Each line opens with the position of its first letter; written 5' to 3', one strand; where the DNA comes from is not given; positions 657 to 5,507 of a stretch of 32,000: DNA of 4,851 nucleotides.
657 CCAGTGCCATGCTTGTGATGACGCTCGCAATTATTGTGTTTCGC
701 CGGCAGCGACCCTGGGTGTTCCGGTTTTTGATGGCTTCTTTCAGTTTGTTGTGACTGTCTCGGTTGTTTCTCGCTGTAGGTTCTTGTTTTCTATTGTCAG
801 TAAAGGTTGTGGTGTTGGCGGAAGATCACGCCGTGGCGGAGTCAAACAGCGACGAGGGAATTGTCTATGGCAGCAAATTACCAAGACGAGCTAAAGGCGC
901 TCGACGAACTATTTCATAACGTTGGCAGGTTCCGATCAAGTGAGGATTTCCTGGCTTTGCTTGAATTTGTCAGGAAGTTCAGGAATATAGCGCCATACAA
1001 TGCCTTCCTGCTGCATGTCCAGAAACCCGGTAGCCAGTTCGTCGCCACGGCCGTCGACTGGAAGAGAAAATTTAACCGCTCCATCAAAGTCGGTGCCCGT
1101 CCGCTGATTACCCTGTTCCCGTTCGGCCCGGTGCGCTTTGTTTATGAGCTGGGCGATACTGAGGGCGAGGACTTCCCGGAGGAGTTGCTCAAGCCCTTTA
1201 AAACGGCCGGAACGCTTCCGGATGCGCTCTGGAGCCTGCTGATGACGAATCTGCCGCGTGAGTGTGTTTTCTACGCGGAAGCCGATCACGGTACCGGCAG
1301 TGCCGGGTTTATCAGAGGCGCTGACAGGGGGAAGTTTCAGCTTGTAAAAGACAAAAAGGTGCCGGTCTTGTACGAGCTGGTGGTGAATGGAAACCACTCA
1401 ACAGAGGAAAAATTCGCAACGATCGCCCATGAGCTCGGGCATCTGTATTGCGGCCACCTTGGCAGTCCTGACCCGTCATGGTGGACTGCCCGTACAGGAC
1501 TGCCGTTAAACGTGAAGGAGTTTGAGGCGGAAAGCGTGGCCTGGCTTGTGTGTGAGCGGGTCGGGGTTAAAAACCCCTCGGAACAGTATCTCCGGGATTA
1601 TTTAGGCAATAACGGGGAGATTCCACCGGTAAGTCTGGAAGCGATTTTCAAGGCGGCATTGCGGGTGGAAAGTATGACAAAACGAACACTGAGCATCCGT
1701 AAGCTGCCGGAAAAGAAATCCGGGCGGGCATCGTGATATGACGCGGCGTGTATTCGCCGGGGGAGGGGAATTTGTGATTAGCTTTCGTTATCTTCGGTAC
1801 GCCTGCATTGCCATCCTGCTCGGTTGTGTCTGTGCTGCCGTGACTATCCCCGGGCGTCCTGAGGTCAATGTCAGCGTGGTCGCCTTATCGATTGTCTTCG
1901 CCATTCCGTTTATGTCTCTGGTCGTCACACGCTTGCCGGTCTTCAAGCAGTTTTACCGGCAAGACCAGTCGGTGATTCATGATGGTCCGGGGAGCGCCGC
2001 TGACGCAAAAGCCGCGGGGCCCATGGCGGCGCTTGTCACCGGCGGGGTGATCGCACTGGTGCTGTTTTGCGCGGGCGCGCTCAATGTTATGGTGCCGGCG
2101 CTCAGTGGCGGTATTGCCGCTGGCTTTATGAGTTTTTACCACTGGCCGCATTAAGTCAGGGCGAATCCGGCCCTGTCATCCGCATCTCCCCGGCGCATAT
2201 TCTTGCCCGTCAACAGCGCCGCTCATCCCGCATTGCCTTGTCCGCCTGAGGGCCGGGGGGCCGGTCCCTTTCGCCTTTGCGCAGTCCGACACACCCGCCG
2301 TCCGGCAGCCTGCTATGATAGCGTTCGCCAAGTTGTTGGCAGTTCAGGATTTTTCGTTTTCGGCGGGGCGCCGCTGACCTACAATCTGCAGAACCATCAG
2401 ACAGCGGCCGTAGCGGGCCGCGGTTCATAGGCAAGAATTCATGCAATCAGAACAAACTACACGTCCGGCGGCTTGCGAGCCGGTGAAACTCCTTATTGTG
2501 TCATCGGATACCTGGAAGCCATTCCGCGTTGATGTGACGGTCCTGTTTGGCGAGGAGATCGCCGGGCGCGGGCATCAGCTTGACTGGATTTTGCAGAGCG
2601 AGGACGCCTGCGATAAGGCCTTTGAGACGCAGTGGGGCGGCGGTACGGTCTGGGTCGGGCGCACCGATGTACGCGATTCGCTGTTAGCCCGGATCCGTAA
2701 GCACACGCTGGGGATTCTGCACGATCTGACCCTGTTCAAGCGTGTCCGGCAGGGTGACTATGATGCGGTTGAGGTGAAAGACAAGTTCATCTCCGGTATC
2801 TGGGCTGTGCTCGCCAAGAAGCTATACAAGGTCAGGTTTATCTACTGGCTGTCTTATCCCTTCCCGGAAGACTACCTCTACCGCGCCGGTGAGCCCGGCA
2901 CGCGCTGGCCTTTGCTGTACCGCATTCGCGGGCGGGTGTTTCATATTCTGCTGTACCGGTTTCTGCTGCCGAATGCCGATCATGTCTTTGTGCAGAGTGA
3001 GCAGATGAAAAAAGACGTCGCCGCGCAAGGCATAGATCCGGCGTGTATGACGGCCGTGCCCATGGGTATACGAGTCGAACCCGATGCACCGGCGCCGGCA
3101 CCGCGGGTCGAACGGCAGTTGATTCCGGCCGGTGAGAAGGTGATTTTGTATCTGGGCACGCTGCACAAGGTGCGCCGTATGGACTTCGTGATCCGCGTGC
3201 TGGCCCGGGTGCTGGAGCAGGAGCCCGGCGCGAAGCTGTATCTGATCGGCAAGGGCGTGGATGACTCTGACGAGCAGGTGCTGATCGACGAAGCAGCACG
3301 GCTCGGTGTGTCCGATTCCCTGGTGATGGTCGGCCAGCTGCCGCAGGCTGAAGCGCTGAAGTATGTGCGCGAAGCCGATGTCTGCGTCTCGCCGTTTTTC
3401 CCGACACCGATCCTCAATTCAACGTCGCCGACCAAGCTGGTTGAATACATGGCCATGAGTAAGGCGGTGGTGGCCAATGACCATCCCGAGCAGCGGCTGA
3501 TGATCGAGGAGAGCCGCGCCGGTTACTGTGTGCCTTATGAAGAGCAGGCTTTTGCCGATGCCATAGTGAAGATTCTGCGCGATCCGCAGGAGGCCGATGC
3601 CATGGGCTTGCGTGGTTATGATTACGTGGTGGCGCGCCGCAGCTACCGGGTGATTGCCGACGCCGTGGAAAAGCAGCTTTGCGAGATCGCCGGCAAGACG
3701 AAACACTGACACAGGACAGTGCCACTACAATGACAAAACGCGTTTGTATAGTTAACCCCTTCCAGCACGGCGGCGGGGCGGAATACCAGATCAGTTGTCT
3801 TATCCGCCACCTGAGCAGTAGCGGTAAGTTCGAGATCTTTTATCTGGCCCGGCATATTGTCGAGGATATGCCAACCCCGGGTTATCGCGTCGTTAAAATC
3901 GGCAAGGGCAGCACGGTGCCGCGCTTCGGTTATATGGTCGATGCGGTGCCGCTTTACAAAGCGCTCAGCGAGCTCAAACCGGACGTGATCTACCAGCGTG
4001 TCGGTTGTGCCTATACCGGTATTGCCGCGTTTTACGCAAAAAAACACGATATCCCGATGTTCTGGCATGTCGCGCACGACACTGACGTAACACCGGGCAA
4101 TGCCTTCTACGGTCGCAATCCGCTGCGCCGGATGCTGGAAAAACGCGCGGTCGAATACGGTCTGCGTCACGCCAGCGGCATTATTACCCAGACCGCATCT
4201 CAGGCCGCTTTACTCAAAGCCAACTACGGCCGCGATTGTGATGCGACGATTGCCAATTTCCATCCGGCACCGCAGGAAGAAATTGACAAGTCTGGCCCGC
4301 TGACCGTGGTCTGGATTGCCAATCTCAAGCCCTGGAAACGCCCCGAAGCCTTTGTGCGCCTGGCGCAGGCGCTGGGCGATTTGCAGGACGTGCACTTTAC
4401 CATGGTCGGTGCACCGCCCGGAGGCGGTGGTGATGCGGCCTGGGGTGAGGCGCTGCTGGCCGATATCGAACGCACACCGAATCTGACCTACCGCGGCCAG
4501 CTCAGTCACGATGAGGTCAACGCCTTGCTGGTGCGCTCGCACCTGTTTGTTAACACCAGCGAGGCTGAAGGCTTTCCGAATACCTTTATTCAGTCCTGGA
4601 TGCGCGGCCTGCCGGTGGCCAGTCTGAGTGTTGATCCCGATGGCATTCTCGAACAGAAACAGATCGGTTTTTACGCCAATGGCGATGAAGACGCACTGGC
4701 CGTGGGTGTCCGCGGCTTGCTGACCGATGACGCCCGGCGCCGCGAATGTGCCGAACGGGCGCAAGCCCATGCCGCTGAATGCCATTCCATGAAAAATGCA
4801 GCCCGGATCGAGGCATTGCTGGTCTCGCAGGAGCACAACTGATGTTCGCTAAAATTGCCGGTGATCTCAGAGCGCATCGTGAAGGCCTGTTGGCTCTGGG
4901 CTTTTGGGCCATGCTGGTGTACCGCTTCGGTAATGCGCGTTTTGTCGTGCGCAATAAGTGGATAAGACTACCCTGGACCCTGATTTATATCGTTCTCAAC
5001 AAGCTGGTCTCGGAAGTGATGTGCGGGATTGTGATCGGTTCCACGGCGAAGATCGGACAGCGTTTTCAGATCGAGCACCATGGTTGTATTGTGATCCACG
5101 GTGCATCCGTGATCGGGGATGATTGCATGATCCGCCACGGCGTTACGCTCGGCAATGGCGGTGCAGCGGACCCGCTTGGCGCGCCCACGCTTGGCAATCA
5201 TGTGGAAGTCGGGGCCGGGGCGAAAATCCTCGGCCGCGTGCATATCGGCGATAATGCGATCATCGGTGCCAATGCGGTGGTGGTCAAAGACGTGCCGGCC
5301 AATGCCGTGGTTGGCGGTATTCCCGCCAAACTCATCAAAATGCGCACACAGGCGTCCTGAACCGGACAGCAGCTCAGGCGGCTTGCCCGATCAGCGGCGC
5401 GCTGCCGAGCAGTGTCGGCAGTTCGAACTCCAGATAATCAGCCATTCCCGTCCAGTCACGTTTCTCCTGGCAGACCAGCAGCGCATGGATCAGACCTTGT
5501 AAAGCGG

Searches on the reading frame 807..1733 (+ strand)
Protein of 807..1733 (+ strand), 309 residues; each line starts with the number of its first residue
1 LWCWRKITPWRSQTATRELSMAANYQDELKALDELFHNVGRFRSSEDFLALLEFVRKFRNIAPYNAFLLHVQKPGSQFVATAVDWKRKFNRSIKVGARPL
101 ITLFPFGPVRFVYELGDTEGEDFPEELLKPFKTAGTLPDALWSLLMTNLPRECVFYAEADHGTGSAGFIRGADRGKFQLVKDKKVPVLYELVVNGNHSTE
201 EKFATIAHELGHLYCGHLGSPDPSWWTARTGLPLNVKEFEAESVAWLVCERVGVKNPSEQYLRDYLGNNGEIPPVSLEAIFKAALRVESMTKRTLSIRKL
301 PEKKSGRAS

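Call 44: search_protein_families(library=pfam, proteins=[window:807-1733:+], max_evalue=0.001)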
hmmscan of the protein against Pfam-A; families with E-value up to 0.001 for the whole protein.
window:807-1733:+ (309 aa): 1 family
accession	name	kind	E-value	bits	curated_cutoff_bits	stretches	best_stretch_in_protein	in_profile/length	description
PF06114.19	Peptidase_M78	-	7.1e-05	23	22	1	189-221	29-61/123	IrrE N-terminal-like domain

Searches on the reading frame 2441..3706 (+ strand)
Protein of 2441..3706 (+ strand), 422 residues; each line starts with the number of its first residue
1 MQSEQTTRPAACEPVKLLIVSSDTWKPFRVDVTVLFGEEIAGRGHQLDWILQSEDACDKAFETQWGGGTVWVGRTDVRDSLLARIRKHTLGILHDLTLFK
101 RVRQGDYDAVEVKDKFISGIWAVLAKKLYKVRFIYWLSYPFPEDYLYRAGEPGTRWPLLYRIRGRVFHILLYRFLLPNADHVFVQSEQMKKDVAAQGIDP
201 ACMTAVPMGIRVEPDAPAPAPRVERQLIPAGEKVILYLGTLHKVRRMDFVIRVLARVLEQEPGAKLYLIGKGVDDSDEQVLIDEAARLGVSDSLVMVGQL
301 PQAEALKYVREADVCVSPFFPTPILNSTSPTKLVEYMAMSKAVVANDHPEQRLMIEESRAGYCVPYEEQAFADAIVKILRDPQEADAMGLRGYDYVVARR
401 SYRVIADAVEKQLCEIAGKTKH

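Call 44: search_protein_families(library=pfam, proteins=[window:2441-3706:+], max_evalue=0.001)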
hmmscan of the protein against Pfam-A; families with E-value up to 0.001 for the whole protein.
window:2441-3706:+ (422 aa): 5 families
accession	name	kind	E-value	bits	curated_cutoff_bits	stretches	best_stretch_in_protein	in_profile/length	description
PF13692.12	Glyco_trans_1_4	-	3.1e-22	79.8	27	1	232-381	1-142/142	Glycosyl transferases group 1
PF00534.26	Glycos_transf_1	-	1.8e-20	73.6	26.4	1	226-392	9-169/172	Glycosyl transferases group 1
PF13579.12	Glyco_trans_4_4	-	4.4e-13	50.3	29.7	1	37-209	11-158/158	Glycosyl transferase 4-like domain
PF13439.12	Glyco_transf_4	-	2e-10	41.4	28.5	1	36-212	11-168/170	Glycosyltransferase Family 4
PF13524.12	Glyco_trans_1_2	-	8.4e-06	26.2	25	1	256-408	7-141/144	Glycosyl transferase-like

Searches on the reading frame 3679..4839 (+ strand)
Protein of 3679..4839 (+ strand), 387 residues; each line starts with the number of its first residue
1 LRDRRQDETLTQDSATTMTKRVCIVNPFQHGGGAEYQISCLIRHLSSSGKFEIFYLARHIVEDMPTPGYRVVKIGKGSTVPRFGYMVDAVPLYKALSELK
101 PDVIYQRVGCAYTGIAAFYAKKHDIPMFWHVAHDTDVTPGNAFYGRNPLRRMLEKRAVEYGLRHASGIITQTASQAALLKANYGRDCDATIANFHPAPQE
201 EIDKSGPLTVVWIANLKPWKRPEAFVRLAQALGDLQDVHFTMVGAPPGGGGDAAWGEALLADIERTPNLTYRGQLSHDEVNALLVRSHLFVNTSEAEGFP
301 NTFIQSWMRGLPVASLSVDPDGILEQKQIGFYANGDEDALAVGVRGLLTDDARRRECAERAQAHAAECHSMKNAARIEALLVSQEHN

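Call 44: search_protein_families(library=pfam, proteins=[window:3679-4839:+], max_evalue=0.001)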
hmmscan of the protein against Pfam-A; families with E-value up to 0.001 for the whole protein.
window:3679-4839:+ (387 aa): 6 families
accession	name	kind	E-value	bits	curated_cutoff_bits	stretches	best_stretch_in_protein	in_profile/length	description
PF13692.12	Glyco_trans_1_4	-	1.3e-12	48.6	27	1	209-350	3-142/142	Glycosyl transferases group 1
PF00534.26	Glycos_transf_1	-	2.9e-12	46.9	26.4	1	204-363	12-171/172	Glycosyl transferases group 1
PF13524.12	Glyco_trans_1_2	-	2e-08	34.7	25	1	228-375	5-139/144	Glycosyl transferase-like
PF13579.12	Glyco_trans_4_4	-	5.9e-08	33.6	29.7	1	66-184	37-146/158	Glycosyl transferase 4-like domain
PF13439.12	Glyco_transf_4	-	7.7e-08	33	28.5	1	32-186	2-155/170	Glycosyltransferase Family 4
PF20706.3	GT4-conflict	-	0.00061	19.3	26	0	223-313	215-308/385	Family 4 Glycosyltransferase in conflict systems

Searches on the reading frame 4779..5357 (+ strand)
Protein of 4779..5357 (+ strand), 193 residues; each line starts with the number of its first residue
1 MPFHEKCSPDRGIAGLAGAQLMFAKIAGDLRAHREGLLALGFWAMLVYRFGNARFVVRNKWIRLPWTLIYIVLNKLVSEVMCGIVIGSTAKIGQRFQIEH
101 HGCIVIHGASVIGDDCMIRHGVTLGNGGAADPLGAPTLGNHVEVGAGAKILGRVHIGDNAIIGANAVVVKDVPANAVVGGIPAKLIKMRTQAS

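Call 44: search_protein_families(library=pfam, proteins=[window:4779-5357:+], max_evalue=0.001)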
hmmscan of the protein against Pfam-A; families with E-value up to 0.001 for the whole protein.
window:4779-5357:+ (193 aa): 2 families
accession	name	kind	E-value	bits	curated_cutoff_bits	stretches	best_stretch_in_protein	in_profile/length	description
PF00132.30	Hexapep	-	6.5e-12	45.1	27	1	136-168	2-34/36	Bacterial transferase hexapeptide (six repeats)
PF25084.1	LbH_EIF2B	-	0.00021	21.7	54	0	85-122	40-74/105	EIF2B subunit epsilon LbH domain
